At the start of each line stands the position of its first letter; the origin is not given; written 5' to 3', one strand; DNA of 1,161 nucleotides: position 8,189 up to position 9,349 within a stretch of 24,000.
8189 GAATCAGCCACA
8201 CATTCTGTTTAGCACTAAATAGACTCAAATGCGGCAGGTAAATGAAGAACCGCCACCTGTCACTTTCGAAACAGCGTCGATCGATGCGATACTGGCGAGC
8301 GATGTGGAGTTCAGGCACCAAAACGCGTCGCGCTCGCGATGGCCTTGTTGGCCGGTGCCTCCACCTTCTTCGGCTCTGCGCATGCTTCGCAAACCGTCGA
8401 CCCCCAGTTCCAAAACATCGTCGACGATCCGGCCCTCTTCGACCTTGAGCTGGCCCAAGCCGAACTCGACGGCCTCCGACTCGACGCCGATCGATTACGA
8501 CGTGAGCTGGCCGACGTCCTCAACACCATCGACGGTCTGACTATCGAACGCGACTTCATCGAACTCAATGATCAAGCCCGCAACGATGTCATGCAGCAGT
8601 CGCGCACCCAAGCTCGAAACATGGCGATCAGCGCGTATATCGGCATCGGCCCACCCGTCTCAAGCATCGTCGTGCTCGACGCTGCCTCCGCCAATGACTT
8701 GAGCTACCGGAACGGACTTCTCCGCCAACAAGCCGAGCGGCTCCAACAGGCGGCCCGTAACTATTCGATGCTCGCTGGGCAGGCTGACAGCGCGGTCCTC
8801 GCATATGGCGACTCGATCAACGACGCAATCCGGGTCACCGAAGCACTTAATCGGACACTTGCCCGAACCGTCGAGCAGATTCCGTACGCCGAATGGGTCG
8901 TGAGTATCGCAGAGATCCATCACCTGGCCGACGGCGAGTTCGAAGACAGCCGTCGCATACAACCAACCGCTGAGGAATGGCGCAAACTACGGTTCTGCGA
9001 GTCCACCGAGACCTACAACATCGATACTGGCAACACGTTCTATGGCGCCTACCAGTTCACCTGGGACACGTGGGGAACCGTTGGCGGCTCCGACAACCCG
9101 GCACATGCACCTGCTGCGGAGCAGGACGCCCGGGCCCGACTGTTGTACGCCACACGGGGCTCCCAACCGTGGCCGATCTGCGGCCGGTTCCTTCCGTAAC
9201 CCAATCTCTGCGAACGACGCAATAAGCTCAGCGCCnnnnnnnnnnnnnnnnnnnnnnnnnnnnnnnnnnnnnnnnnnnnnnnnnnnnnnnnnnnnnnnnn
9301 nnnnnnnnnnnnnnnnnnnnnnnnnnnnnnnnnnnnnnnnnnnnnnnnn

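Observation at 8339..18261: Cluster of three huge GT-C-like membrane proteins (YYY/DUF2298 + TIGR03663 + a third paralog) with an Rpf-like muralytic enzyme and a mycoredoxin: candidate uncharacterised envelope glycosylation/polymerisation system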

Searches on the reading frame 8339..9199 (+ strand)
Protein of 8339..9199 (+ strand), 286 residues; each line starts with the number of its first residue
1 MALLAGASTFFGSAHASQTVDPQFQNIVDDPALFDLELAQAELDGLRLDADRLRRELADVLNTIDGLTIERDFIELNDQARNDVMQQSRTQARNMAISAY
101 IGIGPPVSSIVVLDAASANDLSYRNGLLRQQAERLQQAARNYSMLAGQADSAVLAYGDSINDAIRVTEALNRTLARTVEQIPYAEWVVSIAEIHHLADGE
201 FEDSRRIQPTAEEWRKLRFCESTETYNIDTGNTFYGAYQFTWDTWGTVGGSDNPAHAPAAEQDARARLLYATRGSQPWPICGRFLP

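Call 8: search_protein_families(library=ncbifam, proteins=[window:8339-9199:+], max_evalue=0.01)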
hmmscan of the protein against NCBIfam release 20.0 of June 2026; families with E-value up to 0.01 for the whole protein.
window:8339-9199:+ (286 aa): 2 families
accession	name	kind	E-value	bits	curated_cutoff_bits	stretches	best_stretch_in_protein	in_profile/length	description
NF046106.1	ResusProRpf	equivalog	2.1e-18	66.9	180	1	210-283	43-116/258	resuscitation-promoting factor Rpf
NF046107.1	ResusProRpfC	equivalog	9.4e-14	51.7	200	1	211-282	34-105/136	resuscitation-promoting factor RpfC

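Call 9: search_protein_families(library=pfam, proteins=[window:8339-9199:+], max_evalue=0.01)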
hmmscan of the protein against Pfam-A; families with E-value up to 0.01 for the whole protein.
window:8339-9199:+ (286 aa): 1 family
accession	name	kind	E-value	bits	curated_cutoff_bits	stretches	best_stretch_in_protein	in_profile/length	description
PF06737.19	Transglycosylas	-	2.7e-17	63.6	27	1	210-281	3-77/77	Transglycosylase-like domain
